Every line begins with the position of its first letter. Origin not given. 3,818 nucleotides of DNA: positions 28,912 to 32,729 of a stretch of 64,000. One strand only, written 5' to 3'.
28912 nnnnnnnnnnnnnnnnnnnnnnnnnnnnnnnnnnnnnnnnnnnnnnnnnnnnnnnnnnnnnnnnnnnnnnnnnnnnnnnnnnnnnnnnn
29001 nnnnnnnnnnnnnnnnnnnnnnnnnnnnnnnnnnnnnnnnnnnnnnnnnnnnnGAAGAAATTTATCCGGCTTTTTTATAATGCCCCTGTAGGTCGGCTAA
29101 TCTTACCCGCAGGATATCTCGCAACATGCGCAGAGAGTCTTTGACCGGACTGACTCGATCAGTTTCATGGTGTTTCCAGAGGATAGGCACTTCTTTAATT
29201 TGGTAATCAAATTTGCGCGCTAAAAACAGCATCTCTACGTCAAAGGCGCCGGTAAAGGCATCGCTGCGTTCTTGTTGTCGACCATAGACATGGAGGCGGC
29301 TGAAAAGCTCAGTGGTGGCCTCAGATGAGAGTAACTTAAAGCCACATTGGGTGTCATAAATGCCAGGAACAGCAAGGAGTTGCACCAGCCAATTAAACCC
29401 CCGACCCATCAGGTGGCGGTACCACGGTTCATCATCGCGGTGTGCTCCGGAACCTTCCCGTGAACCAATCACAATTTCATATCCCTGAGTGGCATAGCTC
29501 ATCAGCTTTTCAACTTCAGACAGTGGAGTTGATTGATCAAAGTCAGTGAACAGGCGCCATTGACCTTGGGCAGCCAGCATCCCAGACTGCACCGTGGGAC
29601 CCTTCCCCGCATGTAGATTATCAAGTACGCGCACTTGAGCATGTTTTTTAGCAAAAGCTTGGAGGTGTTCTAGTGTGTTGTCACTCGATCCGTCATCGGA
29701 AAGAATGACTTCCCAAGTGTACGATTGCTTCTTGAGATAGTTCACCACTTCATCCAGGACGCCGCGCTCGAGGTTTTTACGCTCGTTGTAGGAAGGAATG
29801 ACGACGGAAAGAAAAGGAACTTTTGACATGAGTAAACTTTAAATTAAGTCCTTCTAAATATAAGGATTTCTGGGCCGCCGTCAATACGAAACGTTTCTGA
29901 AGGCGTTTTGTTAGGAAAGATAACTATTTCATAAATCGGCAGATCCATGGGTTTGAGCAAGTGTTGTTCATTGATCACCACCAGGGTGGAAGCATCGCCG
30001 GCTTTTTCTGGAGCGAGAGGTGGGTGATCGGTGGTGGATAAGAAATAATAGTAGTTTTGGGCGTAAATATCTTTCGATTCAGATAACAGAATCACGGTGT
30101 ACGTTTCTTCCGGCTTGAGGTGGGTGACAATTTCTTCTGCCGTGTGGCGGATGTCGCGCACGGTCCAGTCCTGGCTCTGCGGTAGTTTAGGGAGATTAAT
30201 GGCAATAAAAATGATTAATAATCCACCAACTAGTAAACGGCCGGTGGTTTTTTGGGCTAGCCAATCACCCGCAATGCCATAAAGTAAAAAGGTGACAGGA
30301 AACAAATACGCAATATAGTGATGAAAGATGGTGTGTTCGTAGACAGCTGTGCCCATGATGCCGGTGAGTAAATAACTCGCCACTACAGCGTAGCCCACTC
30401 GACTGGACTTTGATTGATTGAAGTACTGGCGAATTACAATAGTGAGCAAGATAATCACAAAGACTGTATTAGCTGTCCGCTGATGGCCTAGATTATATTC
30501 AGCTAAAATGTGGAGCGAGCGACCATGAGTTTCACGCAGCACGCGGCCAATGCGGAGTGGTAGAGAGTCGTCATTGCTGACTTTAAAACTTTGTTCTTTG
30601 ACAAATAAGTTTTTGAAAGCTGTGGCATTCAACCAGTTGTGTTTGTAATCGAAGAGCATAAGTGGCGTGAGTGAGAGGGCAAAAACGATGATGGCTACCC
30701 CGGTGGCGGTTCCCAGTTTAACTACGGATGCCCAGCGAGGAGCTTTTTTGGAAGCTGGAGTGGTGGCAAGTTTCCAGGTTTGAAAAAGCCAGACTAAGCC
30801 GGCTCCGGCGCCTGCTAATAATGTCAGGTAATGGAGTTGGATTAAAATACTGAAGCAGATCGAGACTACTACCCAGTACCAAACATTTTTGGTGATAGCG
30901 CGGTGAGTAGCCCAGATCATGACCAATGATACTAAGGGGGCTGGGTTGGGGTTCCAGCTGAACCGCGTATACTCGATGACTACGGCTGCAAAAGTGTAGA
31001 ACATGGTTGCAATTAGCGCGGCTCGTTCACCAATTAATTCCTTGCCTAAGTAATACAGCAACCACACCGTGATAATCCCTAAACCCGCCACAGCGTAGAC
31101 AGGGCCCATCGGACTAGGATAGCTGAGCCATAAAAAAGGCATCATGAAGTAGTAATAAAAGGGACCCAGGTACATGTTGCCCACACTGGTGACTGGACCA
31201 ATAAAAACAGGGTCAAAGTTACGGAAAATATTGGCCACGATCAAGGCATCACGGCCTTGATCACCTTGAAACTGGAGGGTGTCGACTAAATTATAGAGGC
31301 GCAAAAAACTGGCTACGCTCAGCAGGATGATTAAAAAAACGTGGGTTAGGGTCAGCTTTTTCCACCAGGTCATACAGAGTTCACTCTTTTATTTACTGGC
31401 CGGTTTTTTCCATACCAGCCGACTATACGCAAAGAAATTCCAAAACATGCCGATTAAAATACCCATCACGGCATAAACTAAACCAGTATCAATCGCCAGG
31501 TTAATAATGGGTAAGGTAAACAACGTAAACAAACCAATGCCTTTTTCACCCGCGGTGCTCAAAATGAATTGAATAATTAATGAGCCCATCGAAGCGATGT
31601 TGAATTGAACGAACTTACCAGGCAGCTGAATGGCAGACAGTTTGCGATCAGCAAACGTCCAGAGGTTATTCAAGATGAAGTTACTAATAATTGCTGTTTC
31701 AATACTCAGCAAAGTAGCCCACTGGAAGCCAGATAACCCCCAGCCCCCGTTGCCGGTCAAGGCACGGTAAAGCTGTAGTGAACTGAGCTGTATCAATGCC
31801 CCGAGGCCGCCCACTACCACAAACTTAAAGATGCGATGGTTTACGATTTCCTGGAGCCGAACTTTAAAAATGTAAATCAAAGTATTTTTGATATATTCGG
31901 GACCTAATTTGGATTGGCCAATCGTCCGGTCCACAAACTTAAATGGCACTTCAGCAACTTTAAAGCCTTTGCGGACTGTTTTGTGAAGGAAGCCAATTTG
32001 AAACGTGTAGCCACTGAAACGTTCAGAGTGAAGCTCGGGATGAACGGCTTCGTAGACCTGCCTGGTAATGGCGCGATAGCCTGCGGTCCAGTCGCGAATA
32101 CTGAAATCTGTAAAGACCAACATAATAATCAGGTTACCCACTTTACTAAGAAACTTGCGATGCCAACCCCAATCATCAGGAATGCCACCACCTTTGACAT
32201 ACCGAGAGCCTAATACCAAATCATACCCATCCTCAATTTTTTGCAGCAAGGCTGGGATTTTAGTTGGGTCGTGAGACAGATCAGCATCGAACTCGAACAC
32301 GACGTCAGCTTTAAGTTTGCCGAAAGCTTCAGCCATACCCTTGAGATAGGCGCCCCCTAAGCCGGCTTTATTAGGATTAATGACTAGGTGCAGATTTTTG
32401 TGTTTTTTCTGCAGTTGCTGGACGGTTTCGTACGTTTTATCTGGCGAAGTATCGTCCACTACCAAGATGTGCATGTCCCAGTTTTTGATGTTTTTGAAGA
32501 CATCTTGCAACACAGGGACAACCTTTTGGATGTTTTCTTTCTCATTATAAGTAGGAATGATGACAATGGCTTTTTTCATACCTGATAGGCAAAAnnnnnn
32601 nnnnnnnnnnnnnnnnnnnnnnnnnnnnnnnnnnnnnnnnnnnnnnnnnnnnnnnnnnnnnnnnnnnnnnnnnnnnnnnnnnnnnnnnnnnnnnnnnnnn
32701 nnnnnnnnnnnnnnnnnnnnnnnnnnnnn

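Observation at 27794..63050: Extreme expansion of GT-C (PMT/ArnT-like) lipid-carrier-dependent glycosyltransferases with matching polyprenyl-phosphate sugar synthases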

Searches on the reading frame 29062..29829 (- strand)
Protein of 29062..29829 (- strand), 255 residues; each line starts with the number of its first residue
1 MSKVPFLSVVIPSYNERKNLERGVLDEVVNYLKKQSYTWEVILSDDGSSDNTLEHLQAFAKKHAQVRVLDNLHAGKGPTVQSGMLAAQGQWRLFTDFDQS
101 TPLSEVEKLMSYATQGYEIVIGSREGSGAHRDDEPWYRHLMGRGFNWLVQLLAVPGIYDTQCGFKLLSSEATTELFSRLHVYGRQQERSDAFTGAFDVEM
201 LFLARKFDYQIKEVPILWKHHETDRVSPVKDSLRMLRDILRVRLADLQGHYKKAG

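Call 3: search_protein_families(library=pfam, proteins=[window:29062-29829:-], max_evalue=0.01)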
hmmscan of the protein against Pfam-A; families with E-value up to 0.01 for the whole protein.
window:29062-29829:- (255 aa): 4 families
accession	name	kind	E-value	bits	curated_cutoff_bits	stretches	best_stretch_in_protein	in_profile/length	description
PF00535.33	Glycos_transf_2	-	4.6e-23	82.4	23.3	1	8-169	1-161/168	Glycosyl transferase family 2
PF10111.15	Glyco_tranf_2_2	-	1.4e-05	25.2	27.3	1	8-114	1-107/276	Glycosyltransferase like family 2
PF13641.12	Glyco_tranf_2_3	-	0.00062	20.3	27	1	7-96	3-94/230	Glycosyltransferase like family 2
PF22177.2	PBP1_XylR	-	0.0049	17.5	27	0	14-50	6-42/98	XylR N-terminal domain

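Call 59: search_solved_structures(query=window:29062-29829:-, max_evalue=0.001)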
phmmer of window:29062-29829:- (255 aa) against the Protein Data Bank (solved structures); distinct sequences matched with E-value up to 0.001: 19.
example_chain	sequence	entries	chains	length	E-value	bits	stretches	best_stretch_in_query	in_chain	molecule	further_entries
5mlz_A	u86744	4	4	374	5e-15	58.9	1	7-168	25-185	Dolichol monophosphate mannose synthase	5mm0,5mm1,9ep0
9hwj_A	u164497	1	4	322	6.4e-12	48.7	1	5-163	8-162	Undecaprenyl-phosphate 4-deoxy-4-formamido-L-arabinose transferase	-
5ekp_C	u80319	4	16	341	2.1e-11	47.1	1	7-153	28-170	Uncharacterized glycosyltransferase sll0501 | Glycosyltransferase sll0501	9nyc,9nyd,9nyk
5eke_A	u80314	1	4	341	2.1e-11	47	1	7-153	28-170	Uncharacterized glycosyltransferase sll0501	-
9nye_A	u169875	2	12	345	2.2e-11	47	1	7-153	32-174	Glycosyltransferase sll0501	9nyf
9bhc_C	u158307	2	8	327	1.6e-10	44.2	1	5-153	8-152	Undecaprenyl-phosphate 4-deoxy-4-formamido-L-arabinose transferase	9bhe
8vxh_A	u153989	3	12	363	2e-10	43.9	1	5-152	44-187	Undecaprenyl-phosphate 4-deoxy-4-formamido-L-arabinose transferase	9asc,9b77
2z87_A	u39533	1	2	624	2.5e-10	43.5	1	2-92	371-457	Chondroitin synthase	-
2z86_A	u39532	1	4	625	2.5e-10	43.5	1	2-92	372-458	Chondroitin synthase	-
5hea_A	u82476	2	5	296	1.2e-07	34.8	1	6-101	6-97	Putative glycosyltransferase (GalT1)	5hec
3bcv_A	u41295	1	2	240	1.3e-07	34.7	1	1-101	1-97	Putative glycosyltransferase protein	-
6p61_A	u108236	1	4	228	3.5e-06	29.9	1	1-113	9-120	Glycosyltransferase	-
8bz8_A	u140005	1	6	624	3.3e-05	26.8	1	7-121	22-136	Glycosyltransferase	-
8bz4_A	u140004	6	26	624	3.3e-05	26.8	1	7-121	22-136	Glycosyltransferase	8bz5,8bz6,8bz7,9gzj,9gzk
5tze_C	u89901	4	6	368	4.8e-05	26.2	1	7-100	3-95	Glycosyl transferase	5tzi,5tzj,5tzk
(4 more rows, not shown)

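Call 94: search_protein_families(library=ncbifam, proteins=[window:29062-29829:-], max_evalue=0.00001)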
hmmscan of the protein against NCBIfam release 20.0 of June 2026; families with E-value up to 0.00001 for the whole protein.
window:29062-29829:- (255 aa): 15 families
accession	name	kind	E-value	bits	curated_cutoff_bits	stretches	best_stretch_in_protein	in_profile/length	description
NF047588.1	GlcsyltransPgfSStrep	equivalog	6.6e-17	61.7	500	1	7-184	3-175/308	glycosyltransferase PgfS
NF007986.1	PRK10714.1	equivalog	4e-15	55.6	529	1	3-162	4-159/316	undecaprenyl-phosphate 4-deoxy-4-formamido-L-arabinose transferase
NF007482.0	PRK10073.1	equivalog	9.4e-15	54.4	423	1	1-115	2-112/334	glycosyltransferase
TIGR03937.1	PgaC_IcaA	equivalog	3.2e-13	49.4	422.3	1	2-96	42-133/407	poly-beta-1,6-N-acetyl-D-glucosamine synthase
NF041875.1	EPS_EpsD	equivalog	3.7e-13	49.6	370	1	7-135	1-126/325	exopolysaccharide biosynthesis glycosyltransferase EpsD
NF050050.1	ProtGlycPglI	equivalog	9.3e-13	48.2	500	1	5-123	2-118/306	GalNAc(5)-diNAcBac-PP-undecaprenol beta-1,3-glucosyltransferase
TIGR04283.1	glyco_like_mftF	equivalog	1.4e-10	41.1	182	1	7-113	1-97/221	TIGR04283 family arsenosugar biosynthesis glycosyltransferase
NF038302.1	EPS_HpsE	equivalog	2.3e-10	39.9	300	1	7-114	3-112/307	hormogonium polysaccharide biosynthesis glycosyltransferase HpsE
NF041391.1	DPhHxTase_Halo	equivalog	4.4e-10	38.9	375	1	13-243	3-209/213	dolichyl-phosphate hexose transferase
NF047683.1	TeichurnBiosyTuaG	equivalog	8.1e-10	38.8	400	1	3-112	4-110/252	teichuronic acid biosynthesis protein TuaG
TIGR04182.1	glyco_TIGR04182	equivalog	1.3e-08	34.6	325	1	8-242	3-217/293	S-layer glycoprotein N-glycosyltransferase AglJ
NF058614.1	PPMAGASynPpgS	equivalog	4e-07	29.7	370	1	9-170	4-160/226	polyprenyl-phospho-N-acetylgalactosaminyl synthase PpgS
NF010496.0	PRK13915.1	equivalog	5.1e-07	29.1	262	1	7-102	33-130/307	glucosyl-3-phosphoglycerate synthase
NF053739.1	GlytfEpsEBac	equivalog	4.1e-06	26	450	0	7-112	3-106/265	glycosyltransferase EpsE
TIGR03965.1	mycofact_glyco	equivalog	9.9e-06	24.7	280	0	5-98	74-164/467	mycofactocin biosynthesis glycosyltransferase MftF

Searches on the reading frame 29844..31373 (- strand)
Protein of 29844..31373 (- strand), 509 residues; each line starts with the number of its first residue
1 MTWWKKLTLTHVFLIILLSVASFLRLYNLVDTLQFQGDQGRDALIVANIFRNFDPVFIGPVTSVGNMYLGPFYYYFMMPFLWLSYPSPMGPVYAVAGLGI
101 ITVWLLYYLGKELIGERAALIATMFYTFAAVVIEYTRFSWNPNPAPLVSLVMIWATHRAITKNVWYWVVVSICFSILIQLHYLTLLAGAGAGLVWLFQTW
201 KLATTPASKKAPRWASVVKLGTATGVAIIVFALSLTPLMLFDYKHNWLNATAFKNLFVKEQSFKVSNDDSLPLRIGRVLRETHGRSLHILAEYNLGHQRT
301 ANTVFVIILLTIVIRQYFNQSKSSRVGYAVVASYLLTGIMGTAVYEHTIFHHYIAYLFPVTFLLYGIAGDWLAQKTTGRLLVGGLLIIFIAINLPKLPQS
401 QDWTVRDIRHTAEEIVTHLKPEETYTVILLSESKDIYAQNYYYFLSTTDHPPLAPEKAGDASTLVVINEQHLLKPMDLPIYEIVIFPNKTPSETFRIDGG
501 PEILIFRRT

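Call 3: search_protein_families(library=pfam, proteins=[window:29844-31373:-], max_evalue=0.01)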
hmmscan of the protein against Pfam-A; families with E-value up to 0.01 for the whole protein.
window:29844-31373:- (509 aa): 1 family
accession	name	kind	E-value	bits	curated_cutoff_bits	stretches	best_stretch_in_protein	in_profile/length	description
PF13231.12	PMT_2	-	2.9e-07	31.3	26.1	1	92-198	25-132/160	Dolichyl-phosphate-mannose-protein mannosyltransferase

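Call 8: search_protein_families(library=ncbifam, proteins=[window:29844-31373:-], max_evalue=0.01)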
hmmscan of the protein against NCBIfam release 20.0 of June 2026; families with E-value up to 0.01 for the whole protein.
window:29844-31373:- (509 aa): 1 family
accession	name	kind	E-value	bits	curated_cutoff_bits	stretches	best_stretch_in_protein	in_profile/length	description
TIGR03663.1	TIGR03663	subfamily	0.0018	17.4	126.25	1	15-220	5-204/435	flippase activity-associated protein Agl23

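Call 11: search_solved_structures(query=window:29844-31373:-, max_evalue=1, show_alignments=2)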
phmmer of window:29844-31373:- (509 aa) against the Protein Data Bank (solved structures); distinct sequences matched with E-value up to 1: 0.

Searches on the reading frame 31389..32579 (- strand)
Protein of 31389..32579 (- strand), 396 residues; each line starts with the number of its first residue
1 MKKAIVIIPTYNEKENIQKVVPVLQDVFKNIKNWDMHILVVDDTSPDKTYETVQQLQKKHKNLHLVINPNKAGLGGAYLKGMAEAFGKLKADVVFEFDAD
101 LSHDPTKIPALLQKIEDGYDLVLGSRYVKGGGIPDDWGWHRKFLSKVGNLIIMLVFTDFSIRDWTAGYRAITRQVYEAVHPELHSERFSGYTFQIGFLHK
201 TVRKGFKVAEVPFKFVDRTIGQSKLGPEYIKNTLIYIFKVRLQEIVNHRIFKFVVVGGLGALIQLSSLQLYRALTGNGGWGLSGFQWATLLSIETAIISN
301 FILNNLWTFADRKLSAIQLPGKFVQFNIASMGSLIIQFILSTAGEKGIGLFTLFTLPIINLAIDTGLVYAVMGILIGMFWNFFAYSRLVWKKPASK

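Call 3: search_protein_families(library=pfam, proteins=[window:31389-32579:-], max_evalue=0.01)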
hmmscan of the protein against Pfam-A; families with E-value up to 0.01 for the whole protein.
window:31389-32579:- (396 aa): 4 families
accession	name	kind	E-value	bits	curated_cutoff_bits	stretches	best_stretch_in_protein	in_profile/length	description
PF00535.33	Glycos_transf_2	-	1.7e-27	96.8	23.3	1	6-174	2-162/168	Glycosyl transferase family 2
PF04138.20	GtrA_DPMS_TM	-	7.5e-15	55.6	26.1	1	252-390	1-117/117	GtrA/DPMS, transmembrane domain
PF13641.12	Glyco_tranf_2_3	-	6.5e-06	26.8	27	1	5-129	4-126/230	Glycosyltransferase like family 2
PF10111.15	Glyco_tranf_2_2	-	0.00051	20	27.3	1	6-111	2-102/276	Glycosyltransferase like family 2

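Call 58: search_solved_structures(query=window:31389-32579:-, max_evalue=0.001)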
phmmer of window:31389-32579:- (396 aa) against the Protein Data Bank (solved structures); distinct sequences matched with E-value up to 0.001: 8.
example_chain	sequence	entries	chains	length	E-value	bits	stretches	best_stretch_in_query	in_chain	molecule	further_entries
5mlz_A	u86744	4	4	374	6.9e-44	153.8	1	3-341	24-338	Dolichol monophosphate mannose synthase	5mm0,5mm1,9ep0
9hwj_A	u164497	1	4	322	2e-14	56.8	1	2-236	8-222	Undecaprenyl-phosphate 4-deoxy-4-formamido-L-arabinose transferase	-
9bhc_C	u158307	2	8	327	4e-12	49.3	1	2-226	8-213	Undecaprenyl-phosphate 4-deoxy-4-formamido-L-arabinose transferase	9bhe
8vxh_A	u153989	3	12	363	5.6e-12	48.8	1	2-227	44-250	Undecaprenyl-phosphate 4-deoxy-4-formamido-L-arabinose transferase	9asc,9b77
5ekp_C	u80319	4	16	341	4.7e-10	42.5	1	6-189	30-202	Uncharacterized glycosyltransferase sll0501 | Glycosyltransferase sll0501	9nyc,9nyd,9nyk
9nye_A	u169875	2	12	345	4.8e-10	42.4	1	6-189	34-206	Glycosyltransferase sll0501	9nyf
5eke_A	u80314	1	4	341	4.9e-10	42.4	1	6-189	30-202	Uncharacterized glycosyltransferase sll0501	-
6h1j_A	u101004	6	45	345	0.00013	24.5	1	1-132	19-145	Probable ss-1,3-N-acetylglucosaminyltransferase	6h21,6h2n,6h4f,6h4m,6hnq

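Call 94: search_protein_families(library=ncbifam, proteins=[window:31389-32579:-], max_evalue=0.00001)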
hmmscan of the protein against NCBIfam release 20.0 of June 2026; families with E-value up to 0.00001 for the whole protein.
window:31389-32579:- (396 aa): 15 families
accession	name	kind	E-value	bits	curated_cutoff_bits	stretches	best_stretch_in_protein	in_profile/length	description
NF047588.1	GlcsyltransPgfSStrep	equivalog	4.2e-21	75.5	500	1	4-226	3-206/308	glycosyltransferase PgfS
TIGR04182.1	glyco_TIGR04182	equivalog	2.9e-19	69.6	325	1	5-261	3-235/293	S-layer glycoprotein N-glycosyltransferase AglJ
NF007986.1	PRK10714.1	equivalog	8.6e-18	64.4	529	1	2-226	6-211/316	undecaprenyl-phosphate 4-deoxy-4-formamido-L-arabinose transferase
NF058614.1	PPMAGASynPpgS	equivalog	9.1e-14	51.4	370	1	5-223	3-204/226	polyprenyl-phospho-N-acetylgalactosaminyl synthase PpgS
NF041391.1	DPhHxTase_Halo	equivalog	7.6e-12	44.7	375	1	10-227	3-194/213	dolichyl-phosphate hexose transferase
NF050050.1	ProtGlycPglI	equivalog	2.4e-11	43.6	500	1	3-130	3-123/306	GalNAc(5)-diNAcBac-PP-undecaprenol beta-1,3-glucosyltransferase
TIGR03937.1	PgaC_IcaA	equivalog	1.6e-08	34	422.3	1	4-115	47-150/407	poly-beta-1,6-N-acetyl-D-glucosamine synthase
TIGR03469.1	HpnB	hypoth_equivalog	1.8e-08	33.8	379.25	1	5-123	47-167/386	hopene-associated glycosyltransferase HpnB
NF045692.1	OglycostaseCruG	equivalog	2.9e-08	33.1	600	1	3-122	42-160/386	2'-O-glycosyltransferase CruG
NF038302.1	EPS_HpsE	equivalog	3.4e-08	32.8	300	1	6-89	5-89/307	hormogonium polysaccharide biosynthesis glycosyltransferase HpsE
NF047683.1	TeichurnBiosyTuaG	equivalog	2.5e-07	30.6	400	1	5-89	9-89/252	teichuronic acid biosynthesis protein TuaG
NF041875.1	EPS_EpsD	equivalog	4.3e-07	29.7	370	1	6-109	3-98/325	exopolysaccharide biosynthesis glycosyltransferase EpsD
NF007482.0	PRK10073.1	equivalog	1.5e-06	27.5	423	1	4-111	8-106/334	glycosyltransferase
TIGR04283.1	glyco_like_mftF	equivalog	2e-06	27.5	182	1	6-59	3-52/221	TIGR04283 family arsenosugar biosynthesis glycosyltransferase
NF010496.0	PRK13915.1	equivalog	3.9e-06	26.2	262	1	5-112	34-139/307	glucosyl-3-phosphoglycerate synthase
